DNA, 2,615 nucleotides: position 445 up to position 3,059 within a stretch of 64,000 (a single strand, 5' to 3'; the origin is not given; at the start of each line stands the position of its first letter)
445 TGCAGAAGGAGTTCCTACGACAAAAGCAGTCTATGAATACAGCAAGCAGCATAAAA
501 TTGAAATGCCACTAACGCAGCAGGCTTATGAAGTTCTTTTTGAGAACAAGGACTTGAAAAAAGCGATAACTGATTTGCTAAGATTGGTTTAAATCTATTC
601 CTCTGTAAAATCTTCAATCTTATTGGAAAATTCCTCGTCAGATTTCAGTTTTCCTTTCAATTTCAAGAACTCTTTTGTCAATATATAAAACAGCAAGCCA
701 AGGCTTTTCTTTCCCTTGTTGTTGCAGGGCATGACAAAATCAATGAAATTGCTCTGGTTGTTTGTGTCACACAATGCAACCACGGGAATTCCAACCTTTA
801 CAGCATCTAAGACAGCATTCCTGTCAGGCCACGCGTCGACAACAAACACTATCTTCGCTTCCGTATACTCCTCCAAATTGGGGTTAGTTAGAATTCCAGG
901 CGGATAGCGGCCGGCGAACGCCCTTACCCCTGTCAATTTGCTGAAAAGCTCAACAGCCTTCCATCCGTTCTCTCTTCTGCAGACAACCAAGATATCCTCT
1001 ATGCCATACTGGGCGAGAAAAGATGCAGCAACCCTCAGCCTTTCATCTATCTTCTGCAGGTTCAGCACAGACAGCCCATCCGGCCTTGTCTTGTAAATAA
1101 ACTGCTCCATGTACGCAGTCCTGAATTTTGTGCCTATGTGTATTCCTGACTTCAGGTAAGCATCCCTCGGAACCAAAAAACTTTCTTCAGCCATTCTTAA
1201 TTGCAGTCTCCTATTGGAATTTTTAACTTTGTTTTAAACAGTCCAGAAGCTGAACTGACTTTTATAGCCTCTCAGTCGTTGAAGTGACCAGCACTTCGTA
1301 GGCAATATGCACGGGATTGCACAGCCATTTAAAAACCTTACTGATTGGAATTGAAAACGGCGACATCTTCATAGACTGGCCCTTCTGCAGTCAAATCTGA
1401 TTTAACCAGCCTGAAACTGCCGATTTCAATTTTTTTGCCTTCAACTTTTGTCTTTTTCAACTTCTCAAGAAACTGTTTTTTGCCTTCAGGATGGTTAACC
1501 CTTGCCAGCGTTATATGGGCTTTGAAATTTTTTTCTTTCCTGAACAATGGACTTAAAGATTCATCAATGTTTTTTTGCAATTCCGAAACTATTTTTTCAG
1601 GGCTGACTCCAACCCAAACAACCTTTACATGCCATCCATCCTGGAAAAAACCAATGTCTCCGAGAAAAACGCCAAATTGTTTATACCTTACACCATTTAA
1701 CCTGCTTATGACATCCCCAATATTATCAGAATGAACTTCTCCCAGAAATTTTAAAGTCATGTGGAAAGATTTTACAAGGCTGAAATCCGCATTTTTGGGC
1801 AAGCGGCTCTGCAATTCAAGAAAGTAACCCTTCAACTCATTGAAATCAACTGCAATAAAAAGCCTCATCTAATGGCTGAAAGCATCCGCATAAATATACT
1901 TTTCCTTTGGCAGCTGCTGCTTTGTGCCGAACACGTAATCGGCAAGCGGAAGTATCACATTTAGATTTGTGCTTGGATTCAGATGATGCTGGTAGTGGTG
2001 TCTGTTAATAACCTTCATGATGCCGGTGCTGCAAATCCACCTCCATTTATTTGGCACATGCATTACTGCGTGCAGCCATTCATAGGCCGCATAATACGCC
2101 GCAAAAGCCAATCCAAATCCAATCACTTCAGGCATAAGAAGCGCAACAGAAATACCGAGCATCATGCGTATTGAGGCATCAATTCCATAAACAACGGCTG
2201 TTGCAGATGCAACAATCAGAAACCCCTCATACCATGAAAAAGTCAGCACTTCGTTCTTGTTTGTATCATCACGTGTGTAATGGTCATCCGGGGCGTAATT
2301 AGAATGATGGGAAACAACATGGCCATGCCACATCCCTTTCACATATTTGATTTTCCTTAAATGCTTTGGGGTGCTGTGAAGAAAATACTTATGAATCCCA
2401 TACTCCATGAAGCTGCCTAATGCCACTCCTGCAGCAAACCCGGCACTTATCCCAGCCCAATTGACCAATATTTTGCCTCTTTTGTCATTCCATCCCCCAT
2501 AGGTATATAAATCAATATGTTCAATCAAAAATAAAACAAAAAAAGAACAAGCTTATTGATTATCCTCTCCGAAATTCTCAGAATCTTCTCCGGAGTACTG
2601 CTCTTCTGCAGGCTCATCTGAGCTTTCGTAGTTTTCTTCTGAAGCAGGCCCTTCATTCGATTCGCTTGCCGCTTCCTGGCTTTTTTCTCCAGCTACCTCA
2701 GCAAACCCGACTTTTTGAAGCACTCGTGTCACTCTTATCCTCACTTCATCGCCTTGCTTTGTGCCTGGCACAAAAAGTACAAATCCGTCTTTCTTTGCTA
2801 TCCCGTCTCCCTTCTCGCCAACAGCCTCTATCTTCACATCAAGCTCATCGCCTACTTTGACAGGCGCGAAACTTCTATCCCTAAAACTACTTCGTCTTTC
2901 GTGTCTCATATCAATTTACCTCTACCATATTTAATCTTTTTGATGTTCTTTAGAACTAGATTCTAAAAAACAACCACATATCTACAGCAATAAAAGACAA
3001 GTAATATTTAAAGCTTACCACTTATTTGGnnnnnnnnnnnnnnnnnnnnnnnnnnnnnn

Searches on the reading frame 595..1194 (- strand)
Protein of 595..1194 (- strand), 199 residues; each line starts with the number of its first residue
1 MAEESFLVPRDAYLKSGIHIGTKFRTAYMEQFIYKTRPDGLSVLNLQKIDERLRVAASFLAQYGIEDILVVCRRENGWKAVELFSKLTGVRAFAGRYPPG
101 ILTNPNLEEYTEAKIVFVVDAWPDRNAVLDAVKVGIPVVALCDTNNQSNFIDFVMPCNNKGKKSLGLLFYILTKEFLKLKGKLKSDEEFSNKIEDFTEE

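Call 44: search_protein_families(library=pfam, proteins=[window:595-1194:-], max_evalue=0.00001)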
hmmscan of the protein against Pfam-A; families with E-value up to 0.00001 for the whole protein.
window:595-1194:- (199 aa): 1 family
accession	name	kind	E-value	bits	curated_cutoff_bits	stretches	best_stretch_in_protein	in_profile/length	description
PF00318.25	Ribosomal_S2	-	1.2e-21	77.4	26.1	2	114-174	151-211/216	Ribosomal protein S2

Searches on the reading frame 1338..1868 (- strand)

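Call 44: search_protein_families(library=pfam, proteins=[window:1338-1868:-], max_evalue=0.00001)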
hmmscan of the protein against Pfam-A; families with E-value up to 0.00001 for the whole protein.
window:1338-1868:- (176 aa): 2 families
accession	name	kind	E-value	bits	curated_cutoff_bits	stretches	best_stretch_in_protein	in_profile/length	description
PF02834.22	LigT_PEase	-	3.1e-16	59.8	23.3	2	91-166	6-87/87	LigT like Phosphoesterase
PF13563.12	2_5_RNA_ligase2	-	4.3e-08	33.8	27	1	35-157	26-148/152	2'-5' RNA ligase superfamily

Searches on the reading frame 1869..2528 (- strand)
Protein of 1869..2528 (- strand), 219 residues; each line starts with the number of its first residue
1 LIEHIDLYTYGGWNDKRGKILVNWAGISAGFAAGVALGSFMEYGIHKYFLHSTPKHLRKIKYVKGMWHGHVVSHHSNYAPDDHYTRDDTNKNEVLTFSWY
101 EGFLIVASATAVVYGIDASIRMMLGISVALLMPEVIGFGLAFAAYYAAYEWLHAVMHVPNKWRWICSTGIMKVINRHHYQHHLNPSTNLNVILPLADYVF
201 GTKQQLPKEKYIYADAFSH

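Call 44: search_protein_families(library=pfam, proteins=[window:1869-2528:-], max_evalue=0.00001)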
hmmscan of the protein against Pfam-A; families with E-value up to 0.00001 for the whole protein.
window:1869-2528:- (219 aa): 1 family
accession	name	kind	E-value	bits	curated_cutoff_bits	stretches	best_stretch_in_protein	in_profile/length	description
PF04116.19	FA_hydroxylase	-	1.2e-09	39.1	31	1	32-202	2-132/132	Fatty acid hydroxylase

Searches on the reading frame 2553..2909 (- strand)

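Call 47: search_protein_families(library=pfam, proteins=[window:2553-2909:-], max_evalue=0.00001)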
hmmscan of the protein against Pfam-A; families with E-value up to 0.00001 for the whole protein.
window:2553-2909:- (118 aa): 1 family
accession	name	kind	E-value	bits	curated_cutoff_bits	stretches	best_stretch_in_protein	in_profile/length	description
PF01938.26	TRAM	-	7.1e-14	51.9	21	1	16-72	1-60/61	TRAM domain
